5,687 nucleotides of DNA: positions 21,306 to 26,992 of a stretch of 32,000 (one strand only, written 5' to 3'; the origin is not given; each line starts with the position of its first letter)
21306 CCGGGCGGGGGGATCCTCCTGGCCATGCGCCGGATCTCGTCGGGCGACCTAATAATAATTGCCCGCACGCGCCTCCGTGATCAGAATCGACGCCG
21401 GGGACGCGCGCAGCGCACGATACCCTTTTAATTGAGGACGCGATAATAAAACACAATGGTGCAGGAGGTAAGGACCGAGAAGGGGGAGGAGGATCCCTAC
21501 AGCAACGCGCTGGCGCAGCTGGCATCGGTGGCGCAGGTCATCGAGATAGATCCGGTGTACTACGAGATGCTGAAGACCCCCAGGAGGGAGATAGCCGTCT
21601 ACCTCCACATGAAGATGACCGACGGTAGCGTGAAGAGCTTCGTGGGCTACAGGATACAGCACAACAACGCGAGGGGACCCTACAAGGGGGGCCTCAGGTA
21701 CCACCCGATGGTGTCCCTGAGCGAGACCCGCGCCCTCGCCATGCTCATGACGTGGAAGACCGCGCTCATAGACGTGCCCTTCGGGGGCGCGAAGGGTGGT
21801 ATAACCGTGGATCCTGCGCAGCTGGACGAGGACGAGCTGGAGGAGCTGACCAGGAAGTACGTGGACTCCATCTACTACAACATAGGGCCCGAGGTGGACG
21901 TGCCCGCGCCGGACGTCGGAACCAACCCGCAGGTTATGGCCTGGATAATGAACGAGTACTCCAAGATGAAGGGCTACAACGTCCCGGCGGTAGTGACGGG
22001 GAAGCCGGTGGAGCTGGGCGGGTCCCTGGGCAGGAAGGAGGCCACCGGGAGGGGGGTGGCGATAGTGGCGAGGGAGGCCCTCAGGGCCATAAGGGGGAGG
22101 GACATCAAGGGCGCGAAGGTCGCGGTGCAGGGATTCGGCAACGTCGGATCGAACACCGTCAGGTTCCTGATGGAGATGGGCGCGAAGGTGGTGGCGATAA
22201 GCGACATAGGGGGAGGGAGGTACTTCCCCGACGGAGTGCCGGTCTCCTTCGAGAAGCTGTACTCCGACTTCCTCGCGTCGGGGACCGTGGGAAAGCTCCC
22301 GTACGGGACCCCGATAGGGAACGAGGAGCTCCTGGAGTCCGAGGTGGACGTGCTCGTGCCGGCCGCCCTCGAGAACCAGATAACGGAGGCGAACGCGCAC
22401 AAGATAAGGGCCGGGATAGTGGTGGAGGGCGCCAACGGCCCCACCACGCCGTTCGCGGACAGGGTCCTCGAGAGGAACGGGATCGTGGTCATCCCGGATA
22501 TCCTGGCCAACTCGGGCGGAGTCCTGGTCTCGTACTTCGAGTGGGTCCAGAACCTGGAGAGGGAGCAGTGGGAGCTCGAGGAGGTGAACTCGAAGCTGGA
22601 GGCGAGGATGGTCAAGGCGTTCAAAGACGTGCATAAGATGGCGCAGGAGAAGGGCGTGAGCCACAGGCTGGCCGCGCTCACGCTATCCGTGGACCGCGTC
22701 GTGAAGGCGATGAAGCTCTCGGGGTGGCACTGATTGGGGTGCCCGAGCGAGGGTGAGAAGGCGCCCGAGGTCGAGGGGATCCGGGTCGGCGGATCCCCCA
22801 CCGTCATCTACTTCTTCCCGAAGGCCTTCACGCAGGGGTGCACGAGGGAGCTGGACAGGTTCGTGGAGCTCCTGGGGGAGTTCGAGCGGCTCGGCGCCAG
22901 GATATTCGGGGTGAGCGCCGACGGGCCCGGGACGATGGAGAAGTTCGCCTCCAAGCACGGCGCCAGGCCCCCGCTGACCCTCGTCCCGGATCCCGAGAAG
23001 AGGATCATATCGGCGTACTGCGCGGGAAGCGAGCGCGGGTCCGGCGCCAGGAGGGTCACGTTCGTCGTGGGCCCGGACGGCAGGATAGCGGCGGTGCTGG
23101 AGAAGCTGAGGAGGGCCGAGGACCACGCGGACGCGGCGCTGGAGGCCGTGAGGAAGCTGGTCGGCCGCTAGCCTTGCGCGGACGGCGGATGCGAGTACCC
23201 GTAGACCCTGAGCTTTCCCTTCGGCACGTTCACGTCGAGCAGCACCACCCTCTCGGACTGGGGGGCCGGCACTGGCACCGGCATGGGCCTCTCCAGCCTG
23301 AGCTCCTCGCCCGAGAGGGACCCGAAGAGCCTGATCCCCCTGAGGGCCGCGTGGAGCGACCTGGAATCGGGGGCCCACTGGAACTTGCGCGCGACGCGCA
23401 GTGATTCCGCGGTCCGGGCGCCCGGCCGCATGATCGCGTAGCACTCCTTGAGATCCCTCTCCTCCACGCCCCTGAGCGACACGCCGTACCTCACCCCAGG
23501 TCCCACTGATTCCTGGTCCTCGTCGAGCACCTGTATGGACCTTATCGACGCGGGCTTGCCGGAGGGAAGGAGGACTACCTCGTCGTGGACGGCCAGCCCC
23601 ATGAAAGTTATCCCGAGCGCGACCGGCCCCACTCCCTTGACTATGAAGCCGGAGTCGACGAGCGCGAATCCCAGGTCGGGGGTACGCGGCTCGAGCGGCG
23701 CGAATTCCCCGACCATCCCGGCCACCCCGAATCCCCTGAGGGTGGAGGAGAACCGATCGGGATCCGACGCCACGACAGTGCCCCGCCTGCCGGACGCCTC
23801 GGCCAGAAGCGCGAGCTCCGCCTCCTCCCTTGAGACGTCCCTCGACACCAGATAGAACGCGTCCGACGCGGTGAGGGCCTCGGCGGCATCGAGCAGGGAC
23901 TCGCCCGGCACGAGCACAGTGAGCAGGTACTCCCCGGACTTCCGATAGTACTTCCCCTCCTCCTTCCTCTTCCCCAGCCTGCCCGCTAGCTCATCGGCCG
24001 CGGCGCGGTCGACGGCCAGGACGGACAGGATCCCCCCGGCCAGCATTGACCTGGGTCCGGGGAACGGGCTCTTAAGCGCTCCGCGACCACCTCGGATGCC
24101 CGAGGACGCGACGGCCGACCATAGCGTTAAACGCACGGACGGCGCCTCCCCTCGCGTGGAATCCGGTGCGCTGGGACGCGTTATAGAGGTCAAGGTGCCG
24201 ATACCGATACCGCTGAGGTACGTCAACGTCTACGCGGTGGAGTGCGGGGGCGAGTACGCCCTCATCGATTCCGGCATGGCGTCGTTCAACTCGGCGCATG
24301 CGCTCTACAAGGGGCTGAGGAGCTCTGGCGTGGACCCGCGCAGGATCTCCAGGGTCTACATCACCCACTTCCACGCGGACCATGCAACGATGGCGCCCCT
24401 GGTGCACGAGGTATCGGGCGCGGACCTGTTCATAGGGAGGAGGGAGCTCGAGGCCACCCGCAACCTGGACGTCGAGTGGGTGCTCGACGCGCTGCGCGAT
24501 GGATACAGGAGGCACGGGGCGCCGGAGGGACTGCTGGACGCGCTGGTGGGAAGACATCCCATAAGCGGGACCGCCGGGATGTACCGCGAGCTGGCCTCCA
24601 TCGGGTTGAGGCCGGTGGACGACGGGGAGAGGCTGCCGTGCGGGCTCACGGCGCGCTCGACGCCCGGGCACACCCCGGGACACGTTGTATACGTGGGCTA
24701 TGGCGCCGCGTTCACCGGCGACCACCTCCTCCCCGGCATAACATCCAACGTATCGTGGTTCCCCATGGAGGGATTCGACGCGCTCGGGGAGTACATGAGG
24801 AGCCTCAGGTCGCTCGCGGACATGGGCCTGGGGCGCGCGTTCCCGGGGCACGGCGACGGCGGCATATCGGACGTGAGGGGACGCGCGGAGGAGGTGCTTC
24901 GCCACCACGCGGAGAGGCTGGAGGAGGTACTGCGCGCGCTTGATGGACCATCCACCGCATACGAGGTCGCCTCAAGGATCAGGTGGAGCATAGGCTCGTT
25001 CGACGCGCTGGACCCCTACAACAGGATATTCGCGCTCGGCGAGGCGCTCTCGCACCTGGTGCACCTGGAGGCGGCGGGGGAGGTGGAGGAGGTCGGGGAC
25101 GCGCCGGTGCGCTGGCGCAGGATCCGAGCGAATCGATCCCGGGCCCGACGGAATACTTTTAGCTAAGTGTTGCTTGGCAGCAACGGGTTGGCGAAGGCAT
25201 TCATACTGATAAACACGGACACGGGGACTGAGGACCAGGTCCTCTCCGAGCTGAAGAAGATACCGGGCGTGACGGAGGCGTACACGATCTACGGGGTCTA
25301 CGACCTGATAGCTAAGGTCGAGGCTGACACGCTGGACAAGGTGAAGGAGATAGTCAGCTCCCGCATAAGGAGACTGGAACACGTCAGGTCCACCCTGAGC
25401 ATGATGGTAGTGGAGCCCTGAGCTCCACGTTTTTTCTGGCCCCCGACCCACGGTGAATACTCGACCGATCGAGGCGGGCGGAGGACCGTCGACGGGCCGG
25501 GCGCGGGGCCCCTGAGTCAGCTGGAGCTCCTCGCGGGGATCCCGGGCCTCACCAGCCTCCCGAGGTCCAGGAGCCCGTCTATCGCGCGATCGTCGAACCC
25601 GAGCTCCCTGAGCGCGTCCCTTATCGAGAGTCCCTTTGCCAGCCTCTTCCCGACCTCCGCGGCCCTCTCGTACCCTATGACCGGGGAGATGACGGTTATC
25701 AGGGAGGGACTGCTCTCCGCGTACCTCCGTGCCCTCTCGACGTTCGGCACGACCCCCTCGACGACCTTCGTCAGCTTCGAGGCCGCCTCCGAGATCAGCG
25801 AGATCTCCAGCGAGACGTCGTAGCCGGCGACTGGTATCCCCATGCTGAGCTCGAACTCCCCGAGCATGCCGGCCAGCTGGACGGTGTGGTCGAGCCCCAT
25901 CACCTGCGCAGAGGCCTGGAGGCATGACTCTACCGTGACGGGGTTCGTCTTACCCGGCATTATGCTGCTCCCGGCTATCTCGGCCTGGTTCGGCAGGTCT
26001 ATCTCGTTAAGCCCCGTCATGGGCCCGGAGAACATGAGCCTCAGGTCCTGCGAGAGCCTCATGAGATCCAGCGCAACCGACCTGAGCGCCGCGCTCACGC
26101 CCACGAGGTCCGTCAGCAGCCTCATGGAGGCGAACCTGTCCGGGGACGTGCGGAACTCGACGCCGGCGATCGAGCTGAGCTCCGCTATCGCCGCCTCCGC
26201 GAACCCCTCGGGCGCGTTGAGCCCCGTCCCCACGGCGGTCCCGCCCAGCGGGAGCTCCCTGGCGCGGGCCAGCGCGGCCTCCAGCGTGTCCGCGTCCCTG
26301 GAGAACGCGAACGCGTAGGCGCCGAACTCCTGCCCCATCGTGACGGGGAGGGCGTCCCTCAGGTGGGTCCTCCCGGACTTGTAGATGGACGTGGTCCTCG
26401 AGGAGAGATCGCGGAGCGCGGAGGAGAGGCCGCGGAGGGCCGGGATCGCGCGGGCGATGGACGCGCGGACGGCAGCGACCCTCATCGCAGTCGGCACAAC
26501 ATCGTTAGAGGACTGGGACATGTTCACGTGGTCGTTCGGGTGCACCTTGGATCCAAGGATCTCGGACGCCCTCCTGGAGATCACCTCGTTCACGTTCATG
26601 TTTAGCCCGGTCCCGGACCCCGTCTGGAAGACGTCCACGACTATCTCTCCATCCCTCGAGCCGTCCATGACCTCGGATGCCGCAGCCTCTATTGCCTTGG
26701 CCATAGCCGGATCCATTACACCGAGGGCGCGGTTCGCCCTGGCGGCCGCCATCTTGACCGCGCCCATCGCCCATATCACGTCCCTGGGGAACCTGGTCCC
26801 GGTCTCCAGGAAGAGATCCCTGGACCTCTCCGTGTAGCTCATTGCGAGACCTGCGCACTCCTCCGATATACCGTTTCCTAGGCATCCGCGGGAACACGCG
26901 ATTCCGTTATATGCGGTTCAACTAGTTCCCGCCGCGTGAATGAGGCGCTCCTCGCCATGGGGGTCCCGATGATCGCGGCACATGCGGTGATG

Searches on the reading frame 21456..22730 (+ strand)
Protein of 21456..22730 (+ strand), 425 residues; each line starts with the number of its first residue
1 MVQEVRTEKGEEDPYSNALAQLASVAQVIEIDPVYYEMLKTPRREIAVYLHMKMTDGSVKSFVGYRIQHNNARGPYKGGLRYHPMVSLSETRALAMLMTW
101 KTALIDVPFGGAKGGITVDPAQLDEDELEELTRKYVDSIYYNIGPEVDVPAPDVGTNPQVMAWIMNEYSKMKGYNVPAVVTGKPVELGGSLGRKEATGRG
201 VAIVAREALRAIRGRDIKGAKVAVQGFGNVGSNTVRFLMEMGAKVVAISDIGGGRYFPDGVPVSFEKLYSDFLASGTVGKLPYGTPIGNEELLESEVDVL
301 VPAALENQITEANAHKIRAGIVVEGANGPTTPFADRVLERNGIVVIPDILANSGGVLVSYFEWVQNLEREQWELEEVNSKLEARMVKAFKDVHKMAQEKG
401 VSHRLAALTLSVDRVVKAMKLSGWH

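Call 28: search_protein_families(library=pfam, proteins=[window:21456-22730:+], max_evalue=0.001)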
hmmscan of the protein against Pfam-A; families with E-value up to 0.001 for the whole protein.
window:21456-22730:+ (425 aa): 3 families
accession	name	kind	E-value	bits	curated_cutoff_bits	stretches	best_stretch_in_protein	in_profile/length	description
PF00208.27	ELFV_dehydrog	-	2.2e-77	260.5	23.4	1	188-423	1-241/241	Glutamate/Leucine/Phenylalanine/Valine dehydrogenase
PF02812.23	ELFV_dehydrog_N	-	3.9e-53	179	25.3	1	42-170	1-129/129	Glu/Leu/Phe/Val dehydrogenase, dimerisation domain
PF02826.25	2-Hacid_dh_C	-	0.0002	21.2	25.1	1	210-250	27-67/178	D-isomer specific 2-hydroxyacid dehydrogenase, NAD binding domain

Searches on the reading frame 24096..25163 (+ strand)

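Call 33: search_protein_families(library=ncbifam, proteins=[window:24096-25163:+], max_evalue=0.00001)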
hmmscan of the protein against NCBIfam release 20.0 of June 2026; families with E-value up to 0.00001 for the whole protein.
window:24096-25163:+ (356 aa): 5 families
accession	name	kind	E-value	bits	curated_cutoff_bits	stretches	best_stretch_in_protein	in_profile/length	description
NF053820.1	MBLfold_Strvi7410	exception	6.4e-41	140.9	525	1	27-341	7-341/343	Strvi_7410 family MBL fold metallo-hydrolase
NF047979.1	lactonase_AidB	equivalog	1.5e-10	40.9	360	1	43-98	51-108/271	AidB family quorum-quenching N-acyl homoserine lactonase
NF033105.1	bla_subclass_B3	equivalog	9.2e-07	28.4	240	0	54-117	34-95/257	subclass B3 metallo-beta-lactamase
NF000801.0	PRK00055.1-3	equivalog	1.2e-06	27.8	252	1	36-98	13-68/307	ribonuclease Z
TIGR02651.1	RNase_Z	equivalog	3.8e-06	26.2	292.95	1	36-97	11-65/302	ribonuclease Z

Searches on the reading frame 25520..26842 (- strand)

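Call 33: search_protein_families(library=ncbifam, proteins=[window:25520-26842:-], max_evalue=0.00001)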
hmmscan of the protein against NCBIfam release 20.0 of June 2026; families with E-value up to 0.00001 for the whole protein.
window:25520-26842:- (441 aa): 18 families
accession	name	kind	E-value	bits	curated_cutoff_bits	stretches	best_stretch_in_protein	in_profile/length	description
NF008909.0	PRK12273.1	subfamily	1.2e-119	400.3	510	1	4-437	27-468/474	aspartate ammonia-lyase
TIGR00979.1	fumC_II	equivalog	1.1e-114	383.8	664.75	1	3-416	22-441/458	class II fumarate hydratase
NF009089.0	PRK12425.1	equivalog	3.6e-105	352.5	840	1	4-418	24-444/464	class II fumarate hydratase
TIGR00839.1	aspA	equivalog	9.3e-94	315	681.2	1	20-438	40-464/468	aspartate ammonia-lyase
NF011092.0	PRK14515.1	subfamily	3.1e-85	286.8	876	1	6-436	35-471/479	aspartate ammonia-lyase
NF006554.0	PRK09053.1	equivalog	2e-25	89.5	595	1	22-403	27-388/453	3-carboxy-cis,cis-muconate cycloisomerase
TIGR00838.1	argH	equivalog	1.1e-19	70.8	279.5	1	39-316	44-299/455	argininosuccinate lyase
TIGR02426.1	protocat_pcaB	equivalog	1.2e-17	63.8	355.75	1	23-321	21-295/338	3-carboxy-cis,cis-muconate cycloisomerase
TIGR00928.1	purB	equivalog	9.1e-13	47.8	326.2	1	103-307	88-283/436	adenylosuccinate lyase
NF004631.0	PRK05975.1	equivalog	1.8e-12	46.9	371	1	23-306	30-287/352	3-carboxy-cis,cis-muconate cycloisomerase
NF008964.0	PRK12308.1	equivalog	1.9e-12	46.4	657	1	107-316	104-301/624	argininosuccinate lyase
NF002563.0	PRK02186.1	subfamily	2.7e-12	45.8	625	1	105-386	509-779/890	argininosuccinate lyase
NF006500.1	PRK08937.2-4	subfamily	7.9e-11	41.4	626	1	30-400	36-383/448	adenylosuccinate lyase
NF052556.1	NtrsucLyaStm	equivalog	9.6e-11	41.2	650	1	25-407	39-411/466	nitrosuccinate lyase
NF005000.0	PRK06389.1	equivalog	7.5e-10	38.5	388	1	154-316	144-294/434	argininosuccinate lyase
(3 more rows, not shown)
